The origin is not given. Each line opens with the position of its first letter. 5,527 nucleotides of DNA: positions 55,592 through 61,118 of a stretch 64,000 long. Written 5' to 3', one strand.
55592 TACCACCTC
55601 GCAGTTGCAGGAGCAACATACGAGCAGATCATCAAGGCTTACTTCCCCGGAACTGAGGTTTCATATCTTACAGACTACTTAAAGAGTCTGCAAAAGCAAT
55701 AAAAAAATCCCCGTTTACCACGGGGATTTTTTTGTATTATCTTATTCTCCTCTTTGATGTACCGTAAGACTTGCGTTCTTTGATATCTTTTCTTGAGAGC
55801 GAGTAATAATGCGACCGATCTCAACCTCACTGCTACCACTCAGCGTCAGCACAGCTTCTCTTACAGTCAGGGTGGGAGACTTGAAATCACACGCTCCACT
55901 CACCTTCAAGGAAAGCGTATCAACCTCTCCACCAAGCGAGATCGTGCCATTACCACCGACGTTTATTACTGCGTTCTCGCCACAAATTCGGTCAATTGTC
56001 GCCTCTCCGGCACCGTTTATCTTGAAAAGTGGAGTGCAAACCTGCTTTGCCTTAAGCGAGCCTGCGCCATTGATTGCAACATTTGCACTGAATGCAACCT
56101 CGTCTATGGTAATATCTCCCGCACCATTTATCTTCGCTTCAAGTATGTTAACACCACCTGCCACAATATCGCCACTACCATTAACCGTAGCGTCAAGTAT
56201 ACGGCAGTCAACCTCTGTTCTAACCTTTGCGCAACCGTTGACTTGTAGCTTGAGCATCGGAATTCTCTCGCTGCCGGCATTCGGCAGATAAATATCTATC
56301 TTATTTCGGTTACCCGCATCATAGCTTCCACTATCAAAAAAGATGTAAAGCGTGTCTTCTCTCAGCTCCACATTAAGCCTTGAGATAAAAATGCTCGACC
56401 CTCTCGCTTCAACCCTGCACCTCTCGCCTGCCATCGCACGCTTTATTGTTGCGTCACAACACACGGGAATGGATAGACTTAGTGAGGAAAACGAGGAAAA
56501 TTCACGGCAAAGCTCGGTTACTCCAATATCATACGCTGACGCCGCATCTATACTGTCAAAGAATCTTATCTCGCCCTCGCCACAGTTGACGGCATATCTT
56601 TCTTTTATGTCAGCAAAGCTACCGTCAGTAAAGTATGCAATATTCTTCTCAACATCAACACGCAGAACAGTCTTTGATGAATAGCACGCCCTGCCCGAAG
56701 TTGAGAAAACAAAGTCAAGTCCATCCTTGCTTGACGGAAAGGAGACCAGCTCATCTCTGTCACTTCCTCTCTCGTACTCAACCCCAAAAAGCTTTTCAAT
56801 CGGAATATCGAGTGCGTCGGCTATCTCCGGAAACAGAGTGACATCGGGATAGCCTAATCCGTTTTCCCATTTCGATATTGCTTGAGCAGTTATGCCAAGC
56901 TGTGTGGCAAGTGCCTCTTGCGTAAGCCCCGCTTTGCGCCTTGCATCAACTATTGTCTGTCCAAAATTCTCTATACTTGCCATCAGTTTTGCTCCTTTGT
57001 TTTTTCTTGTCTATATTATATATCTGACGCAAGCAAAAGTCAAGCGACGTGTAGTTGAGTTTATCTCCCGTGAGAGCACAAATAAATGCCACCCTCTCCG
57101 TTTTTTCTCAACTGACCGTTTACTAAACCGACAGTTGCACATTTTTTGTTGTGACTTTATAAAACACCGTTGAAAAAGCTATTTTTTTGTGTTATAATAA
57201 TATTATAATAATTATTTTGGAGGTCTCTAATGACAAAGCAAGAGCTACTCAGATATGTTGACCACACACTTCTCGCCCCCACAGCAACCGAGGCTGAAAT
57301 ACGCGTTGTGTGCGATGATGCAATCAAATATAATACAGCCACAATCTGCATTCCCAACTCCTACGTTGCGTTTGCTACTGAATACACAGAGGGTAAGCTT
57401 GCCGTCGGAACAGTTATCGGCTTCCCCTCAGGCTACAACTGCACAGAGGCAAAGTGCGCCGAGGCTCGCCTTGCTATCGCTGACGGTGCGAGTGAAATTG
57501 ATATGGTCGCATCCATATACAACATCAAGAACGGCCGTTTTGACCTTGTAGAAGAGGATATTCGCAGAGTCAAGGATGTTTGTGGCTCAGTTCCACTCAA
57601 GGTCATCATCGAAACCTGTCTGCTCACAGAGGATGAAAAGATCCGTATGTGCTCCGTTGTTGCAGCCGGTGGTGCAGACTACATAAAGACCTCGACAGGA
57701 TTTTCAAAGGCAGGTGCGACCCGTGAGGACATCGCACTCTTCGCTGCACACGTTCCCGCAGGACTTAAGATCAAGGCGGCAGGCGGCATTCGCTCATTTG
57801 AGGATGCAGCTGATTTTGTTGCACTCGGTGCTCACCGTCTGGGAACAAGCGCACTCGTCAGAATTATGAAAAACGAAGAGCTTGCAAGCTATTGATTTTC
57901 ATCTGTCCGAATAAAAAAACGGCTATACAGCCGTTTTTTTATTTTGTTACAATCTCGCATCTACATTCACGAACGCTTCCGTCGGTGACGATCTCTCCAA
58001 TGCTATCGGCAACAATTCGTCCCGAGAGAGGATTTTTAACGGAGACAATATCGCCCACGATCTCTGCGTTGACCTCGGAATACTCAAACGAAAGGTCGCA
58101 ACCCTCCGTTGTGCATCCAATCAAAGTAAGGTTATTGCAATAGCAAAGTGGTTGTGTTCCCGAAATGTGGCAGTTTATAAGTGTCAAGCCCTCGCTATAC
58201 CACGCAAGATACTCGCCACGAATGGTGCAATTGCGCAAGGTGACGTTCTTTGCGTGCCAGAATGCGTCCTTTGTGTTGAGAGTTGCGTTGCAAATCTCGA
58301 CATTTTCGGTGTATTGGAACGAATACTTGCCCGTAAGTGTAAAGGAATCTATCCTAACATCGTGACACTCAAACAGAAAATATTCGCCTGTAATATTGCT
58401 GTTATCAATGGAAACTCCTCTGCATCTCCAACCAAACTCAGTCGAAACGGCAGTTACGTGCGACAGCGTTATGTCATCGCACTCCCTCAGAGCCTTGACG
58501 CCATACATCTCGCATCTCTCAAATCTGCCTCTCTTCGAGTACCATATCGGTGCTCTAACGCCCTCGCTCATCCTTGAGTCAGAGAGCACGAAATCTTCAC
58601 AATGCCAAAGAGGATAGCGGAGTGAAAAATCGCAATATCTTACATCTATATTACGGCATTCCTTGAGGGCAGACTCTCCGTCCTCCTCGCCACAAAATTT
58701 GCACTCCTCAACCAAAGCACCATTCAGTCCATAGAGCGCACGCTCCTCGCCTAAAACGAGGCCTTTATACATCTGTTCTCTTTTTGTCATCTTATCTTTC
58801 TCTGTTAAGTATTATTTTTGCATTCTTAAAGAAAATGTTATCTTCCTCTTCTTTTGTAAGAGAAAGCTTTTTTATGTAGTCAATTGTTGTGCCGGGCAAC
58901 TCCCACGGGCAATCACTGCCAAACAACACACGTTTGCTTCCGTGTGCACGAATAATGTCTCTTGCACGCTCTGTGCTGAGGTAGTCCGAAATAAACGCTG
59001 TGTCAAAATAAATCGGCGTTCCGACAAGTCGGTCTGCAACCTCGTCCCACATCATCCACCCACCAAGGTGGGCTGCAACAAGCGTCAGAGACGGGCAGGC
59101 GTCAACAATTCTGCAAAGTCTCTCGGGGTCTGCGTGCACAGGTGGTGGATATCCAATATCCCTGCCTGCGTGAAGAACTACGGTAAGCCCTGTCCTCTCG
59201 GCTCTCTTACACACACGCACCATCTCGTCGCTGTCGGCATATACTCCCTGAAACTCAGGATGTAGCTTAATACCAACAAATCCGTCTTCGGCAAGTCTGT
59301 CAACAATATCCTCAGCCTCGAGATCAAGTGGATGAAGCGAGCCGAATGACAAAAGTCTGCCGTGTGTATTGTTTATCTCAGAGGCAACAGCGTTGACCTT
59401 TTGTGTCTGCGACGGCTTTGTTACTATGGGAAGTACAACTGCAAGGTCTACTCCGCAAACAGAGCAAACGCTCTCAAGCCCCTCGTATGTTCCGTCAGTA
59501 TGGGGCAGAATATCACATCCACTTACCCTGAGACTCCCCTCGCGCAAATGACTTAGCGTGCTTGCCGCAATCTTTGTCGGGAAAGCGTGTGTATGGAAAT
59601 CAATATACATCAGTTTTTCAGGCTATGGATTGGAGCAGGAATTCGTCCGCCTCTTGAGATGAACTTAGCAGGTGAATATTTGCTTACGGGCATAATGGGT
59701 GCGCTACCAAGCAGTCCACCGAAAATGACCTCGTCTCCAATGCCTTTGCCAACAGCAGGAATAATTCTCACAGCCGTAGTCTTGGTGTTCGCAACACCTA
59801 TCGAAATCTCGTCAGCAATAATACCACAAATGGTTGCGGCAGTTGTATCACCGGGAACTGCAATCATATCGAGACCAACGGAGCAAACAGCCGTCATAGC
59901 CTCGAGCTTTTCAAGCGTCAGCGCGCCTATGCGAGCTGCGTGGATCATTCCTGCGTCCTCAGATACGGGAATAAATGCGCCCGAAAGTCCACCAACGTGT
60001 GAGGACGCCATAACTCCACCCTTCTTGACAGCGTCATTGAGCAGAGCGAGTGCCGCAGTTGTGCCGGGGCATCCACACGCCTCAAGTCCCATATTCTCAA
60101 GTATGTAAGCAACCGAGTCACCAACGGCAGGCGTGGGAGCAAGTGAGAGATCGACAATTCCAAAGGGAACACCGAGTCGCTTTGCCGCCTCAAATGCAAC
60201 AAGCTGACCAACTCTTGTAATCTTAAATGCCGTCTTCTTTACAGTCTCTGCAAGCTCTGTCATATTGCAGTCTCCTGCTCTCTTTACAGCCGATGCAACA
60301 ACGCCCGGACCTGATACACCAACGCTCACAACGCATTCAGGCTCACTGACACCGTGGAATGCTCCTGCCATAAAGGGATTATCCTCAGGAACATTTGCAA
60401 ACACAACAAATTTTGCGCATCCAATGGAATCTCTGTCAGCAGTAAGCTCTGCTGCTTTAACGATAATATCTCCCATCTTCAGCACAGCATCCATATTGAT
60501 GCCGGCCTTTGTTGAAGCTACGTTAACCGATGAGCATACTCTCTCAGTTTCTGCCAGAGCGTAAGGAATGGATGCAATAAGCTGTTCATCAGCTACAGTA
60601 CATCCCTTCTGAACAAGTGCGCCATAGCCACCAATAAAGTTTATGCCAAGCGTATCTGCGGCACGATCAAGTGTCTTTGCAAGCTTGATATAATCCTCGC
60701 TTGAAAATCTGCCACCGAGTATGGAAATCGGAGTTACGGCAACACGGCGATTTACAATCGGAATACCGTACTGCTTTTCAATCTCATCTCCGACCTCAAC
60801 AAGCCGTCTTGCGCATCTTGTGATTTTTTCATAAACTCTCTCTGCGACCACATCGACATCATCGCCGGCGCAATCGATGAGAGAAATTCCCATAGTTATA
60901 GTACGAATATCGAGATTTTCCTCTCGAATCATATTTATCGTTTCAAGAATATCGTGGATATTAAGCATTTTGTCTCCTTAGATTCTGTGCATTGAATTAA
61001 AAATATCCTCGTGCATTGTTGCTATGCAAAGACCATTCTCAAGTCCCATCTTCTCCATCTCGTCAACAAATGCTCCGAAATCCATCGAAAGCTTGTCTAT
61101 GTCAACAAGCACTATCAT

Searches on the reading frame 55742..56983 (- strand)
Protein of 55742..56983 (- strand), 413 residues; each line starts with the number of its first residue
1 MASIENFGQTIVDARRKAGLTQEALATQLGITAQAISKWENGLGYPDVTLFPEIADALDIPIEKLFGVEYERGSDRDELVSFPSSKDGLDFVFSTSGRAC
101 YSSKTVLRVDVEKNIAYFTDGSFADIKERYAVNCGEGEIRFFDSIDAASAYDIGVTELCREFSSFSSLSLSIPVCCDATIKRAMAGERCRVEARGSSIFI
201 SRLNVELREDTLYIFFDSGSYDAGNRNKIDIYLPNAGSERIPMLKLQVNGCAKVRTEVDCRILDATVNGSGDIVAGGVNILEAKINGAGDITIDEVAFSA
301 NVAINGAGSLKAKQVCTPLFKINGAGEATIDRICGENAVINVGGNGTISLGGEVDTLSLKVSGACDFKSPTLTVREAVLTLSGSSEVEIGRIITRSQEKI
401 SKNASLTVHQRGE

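Call 88: search_protein_families(library=pfam, proteins=[window:55742-56983:-], max_evalue=0.00001)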
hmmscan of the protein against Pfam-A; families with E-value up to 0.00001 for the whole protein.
window:55742-56983:- (413 aa): 4 families
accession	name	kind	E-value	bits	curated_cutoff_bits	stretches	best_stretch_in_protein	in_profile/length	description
PF10988.14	DUF2807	-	4.9e-16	59.4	24.2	2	185-330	17-157/181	Putative auto-transporter adhesin, head GIN domain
PF01381.28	HTH_3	-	1.1e-13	51.4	23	1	13-65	3-55/55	Helix-turn-helix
PF13560.12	HTH_31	-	1.4e-08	35.3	27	1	7-61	2-57/64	Helix-turn-helix domain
PF12844.13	HTH_19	-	4.3e-07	30.2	30.2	1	10-67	3-60/64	Helix-turn-helix domain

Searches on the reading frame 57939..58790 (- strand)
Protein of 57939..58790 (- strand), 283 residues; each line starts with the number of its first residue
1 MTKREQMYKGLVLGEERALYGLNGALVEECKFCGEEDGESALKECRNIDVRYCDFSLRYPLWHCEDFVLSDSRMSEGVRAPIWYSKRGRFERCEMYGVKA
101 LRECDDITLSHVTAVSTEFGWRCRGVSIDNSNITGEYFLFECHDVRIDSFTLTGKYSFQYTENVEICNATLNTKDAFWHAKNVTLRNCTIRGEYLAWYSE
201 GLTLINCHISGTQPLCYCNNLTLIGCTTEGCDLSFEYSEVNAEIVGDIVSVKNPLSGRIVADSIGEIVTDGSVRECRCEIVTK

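Call 88: search_protein_families(library=pfam, proteins=[window:57939-58790:-], max_evalue=0.00001)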
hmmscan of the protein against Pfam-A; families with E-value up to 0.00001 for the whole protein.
window:57939-58790:- (283 aa): 1 family
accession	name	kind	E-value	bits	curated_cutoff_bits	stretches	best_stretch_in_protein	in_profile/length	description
PF12541.14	DUF3737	-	3.9e-108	361.3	23.9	1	9-280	4-274/275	Protein of unknown function (DUF3737)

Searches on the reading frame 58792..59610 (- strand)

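Call 88: search_protein_families(library=pfam, proteins=[window:58792-59610:-], max_evalue=0.00001)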
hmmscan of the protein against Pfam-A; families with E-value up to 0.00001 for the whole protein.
window:58792-59610:- (272 aa): 1 family
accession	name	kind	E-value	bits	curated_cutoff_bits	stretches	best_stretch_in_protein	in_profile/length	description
PF04909.20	Amidohydro_2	-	1.8e-23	84.2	26.4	1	63-265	57-284/289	Amidohydrolase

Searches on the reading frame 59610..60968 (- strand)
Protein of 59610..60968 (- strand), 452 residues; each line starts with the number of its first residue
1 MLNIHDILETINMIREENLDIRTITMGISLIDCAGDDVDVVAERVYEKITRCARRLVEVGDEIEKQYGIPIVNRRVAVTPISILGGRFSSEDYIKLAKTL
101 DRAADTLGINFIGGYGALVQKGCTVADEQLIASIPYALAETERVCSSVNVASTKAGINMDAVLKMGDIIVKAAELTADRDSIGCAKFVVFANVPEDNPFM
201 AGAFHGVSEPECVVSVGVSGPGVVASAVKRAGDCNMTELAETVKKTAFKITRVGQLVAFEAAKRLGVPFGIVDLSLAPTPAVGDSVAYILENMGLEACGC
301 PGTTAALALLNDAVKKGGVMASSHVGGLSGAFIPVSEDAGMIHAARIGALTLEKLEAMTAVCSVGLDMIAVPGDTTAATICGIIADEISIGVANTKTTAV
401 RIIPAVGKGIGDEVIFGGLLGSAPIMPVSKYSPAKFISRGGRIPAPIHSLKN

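Call 88: search_protein_families(library=pfam, proteins=[window:59610-60968:-], max_evalue=0.00001)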
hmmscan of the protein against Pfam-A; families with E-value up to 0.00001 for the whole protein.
window:59610-60968:- (452 aa): 1 family
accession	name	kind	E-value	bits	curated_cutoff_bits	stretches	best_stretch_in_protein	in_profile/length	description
PF05167.17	DUF711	-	2.2e-192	639.8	25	1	12-422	1-412/413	Uncharacterised ACR (DUF711)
